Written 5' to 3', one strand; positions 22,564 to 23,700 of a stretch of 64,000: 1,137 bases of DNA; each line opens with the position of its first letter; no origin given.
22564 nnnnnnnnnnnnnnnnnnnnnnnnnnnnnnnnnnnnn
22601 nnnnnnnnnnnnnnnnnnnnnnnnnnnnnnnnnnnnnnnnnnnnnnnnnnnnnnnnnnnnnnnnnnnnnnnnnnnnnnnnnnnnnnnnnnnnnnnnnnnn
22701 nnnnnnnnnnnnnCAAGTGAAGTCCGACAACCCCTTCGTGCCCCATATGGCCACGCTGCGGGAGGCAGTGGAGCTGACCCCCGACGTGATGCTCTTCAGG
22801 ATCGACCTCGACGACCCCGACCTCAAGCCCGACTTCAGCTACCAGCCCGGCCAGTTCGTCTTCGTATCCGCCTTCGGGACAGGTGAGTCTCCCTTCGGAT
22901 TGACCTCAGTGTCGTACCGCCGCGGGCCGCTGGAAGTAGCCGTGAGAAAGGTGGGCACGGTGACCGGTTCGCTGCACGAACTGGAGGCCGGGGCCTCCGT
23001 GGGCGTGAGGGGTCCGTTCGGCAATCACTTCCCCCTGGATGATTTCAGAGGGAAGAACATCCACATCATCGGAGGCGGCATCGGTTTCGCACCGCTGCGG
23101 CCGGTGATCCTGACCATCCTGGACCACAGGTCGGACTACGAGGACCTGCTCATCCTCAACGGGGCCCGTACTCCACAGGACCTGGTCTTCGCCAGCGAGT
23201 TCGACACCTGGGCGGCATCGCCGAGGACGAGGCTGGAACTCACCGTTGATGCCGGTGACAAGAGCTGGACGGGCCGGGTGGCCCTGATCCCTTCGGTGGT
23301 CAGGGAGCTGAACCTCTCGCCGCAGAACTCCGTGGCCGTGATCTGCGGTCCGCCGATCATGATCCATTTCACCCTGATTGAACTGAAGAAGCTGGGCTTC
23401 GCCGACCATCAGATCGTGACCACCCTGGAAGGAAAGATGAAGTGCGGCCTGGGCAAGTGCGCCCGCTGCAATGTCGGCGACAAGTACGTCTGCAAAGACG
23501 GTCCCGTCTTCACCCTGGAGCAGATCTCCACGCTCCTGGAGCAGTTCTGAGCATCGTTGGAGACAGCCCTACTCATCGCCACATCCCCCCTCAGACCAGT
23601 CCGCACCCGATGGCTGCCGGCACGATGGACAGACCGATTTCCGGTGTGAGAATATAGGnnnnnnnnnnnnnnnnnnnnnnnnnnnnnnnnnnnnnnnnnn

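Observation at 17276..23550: Flx-Hdr-like six-gene cluster built around an HdrD-type (CCG) subunit rather than HdrBC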

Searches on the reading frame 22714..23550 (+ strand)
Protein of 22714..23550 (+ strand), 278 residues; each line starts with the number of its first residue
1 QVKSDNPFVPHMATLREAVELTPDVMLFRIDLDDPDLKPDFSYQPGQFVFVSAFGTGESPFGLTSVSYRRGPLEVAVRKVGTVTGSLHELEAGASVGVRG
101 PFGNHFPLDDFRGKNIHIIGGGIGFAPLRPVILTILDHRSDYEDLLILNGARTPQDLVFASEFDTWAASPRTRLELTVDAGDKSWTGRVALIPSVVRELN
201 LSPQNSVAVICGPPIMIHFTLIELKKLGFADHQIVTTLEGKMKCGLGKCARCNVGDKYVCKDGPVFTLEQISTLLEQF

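Call 4: search_protein_families(library=pfam, proteins=[window:22714-23550:+], max_evalue=0.01)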
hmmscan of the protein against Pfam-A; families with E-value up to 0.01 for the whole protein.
window:22714-23550:+ (278 aa): 3 families
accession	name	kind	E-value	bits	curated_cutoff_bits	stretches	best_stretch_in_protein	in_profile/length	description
PF00175.26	NAD_binding_1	-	1.1e-13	52.2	22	1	119-220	2-107/109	Oxidoreductase NAD-binding domain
PF10418.14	DHODB_Fe-S_bind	-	6.1e-10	39.1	23.9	1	239-271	1-40/41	Iron-sulfur cluster binding domain of dihydroorotate dehydrogenase B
PF00970.30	FAD_binding_6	-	1.3e-07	32.3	21.1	1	13-104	2-96/99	Oxidoreductase FAD-binding domain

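Call 5: search_protein_families(library=ncbifam, proteins=[window:22714-23550:+], max_evalue=0.01)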
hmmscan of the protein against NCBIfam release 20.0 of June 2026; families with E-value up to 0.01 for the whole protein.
window:22714-23550:+ (278 aa): 24 families
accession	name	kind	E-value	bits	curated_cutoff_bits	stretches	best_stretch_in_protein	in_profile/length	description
NF006220.0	PRK08345.1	subfamily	3.1e-70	236.7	395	1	3-268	3-284/294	cytochrome-c3 hydrogenase subunit gamma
NF040835.1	sulfhyd_HydG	equivalog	3.8e-59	200.3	650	1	3-271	10-284/292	NADPH-dependent hydrogenase/sulfhydrogenase 1 subunit gamma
NF040830.1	sulfhyd_ShyC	equivalog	8.3e-54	182.7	600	1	6-268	2-278/288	NAD(P)-dependent hydrogenase/sulfhydrogenase 2 subunit gamma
TIGR02911.1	sulfite_red_B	equivalog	3.1e-53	180.6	288.6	1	38-272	26-257/261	anaerobic sulfite reductase subunit AsrB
NF000796.0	PRK00054.1-1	equivalog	2e-44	151.7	224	1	10-273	3-237/254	dihydroorotate dehydrogenase electron transfer subunit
NF000798.0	PRK00054.1-3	equivalog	3.3e-21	76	219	1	37-271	25-242/244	dihydroorotate dehydrogenase electron transfer subunit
NF009414.0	PRK12778.1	equivalog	1.6e-20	73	1103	1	28-271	15-248/752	bifunctional dihydroorotate dehydrogenase B NAD binding subunit/NADPH-dependent glutamate synthase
NF004862.0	PRK06222.1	subfamily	2.8e-20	73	220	1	42-270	27-247/281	sulfide/dihydroorotate dehydrogenase-like FAD/NAD-binding protein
NF000799.0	PRK00054.1-4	equivalog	1.1e-17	64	314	1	44-271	34-256/258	dihydroorotate dehydrogenase electron transfer subunit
NF000797.0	PRK00054.1-2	equivalog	1.8e-15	56.9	270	1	60-270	62-264/267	dihydroorotate dehydrogenase electron transfer subunit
NF045803.1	MethMoxFADbindMmoC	equivalog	3.5e-14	52.3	500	1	22-234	118-335/343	aromatic/alkene monooxygenase hydroxylase FAD-binding subunit MmoC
TIGR01941.1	nqrF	equivalog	4.1e-14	52.3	295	1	74-235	233-399/405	NADH:ubiquinone reductase (Na(+)-transporting) subunit F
NF004470.0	PRK05802.1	equivalog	1.5e-12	47.2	313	1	15-255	70-304/330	sulfide/dihydroorotate dehydrogenase-like FAD/NAD-binding protein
NF058606.1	GlBtMonoRdsGbcB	equivalog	3e-12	46.1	500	1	15-218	18-226/362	glycine betaine monooxygenase reductase subunit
NF040810.1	BenC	equivalog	2.4e-10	40.1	430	1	13-228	107-319/333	benzoate 1,2-dioxygenase electron transfer component BenC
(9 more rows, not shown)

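Call 29: search_solved_structures(query=window:22714-23550:+, show_alignments=0, max_evalue=0.00001)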
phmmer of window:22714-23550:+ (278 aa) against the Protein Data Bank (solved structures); distinct sequences matched with E-value up to 0.00001: 37.
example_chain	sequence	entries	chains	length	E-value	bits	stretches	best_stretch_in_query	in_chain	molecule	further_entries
9nez_C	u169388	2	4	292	2e-58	201.3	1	3-271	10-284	Sulfhydrogenase 1 subunit gamma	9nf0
1ep1_B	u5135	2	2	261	2.3e-15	60.1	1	45-272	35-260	DIHYDROOROTATE DEHYDROGENASE B (PYRK SUBUNIT)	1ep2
1ep3_B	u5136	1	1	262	2.3e-15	60.1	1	45-272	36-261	DIHYDROOROTATE DEHYDROGENASE B (PYRK SUBUNIT)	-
5ksw_B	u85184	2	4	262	1.1e-14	57.8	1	84-271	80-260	Dihydroorotate dehydrogenase B (NAD(+)), electron transfer subunit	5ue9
4ylf_A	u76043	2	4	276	1.2e-14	57.8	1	34-271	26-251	Dihydroorotate dehydrogenase B (NAD(+)), electron transfer subunit homolog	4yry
5jca_S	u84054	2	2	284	7.6e-14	55.1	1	19-268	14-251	NADH-dependent Ferredoxin:NADP Oxidoreductase (NfnI) subunit beta | NADH-dependent Ferredoxin:NADP Oxidoreductase subunit beta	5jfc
5yly_A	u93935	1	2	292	1.5e-13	54.2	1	82-230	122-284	Nitrate reductase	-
7qty_A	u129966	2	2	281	4.1e-12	49.4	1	72-235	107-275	Na(+)-translocating NADH-quinone reductase subunit F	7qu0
7rom_A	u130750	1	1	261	7.9e-12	48.5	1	69-238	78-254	NADH-cytochrome b5 reductase 1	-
8ad3_A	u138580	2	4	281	9.1e-12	48.3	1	81-235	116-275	Na(+)-translocating NADH-quinone reductase subunit F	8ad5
4u9u_A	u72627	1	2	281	9.8e-12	48.2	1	81-235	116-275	Na(+)-translocating NADH-quinone reductase subunit F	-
8ad4_A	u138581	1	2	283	1e-11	48.1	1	81-235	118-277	Na(+)-translocating NADH-quinone reductase subunit F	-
4uaj_A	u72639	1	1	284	1e-11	48.1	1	81-235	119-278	Na(+)-translocating NADH-quinone reductase subunit F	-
1cnf_A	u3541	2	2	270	1.9e-11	47.3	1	20-222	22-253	NITRATE REDUCTASE | NADH-DEPENDENT NITRATE REDUCTASE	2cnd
7xk3_F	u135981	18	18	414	1.9e-11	47.2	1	81-235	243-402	Na(+)-translocating NADH-quinone reductase subunit F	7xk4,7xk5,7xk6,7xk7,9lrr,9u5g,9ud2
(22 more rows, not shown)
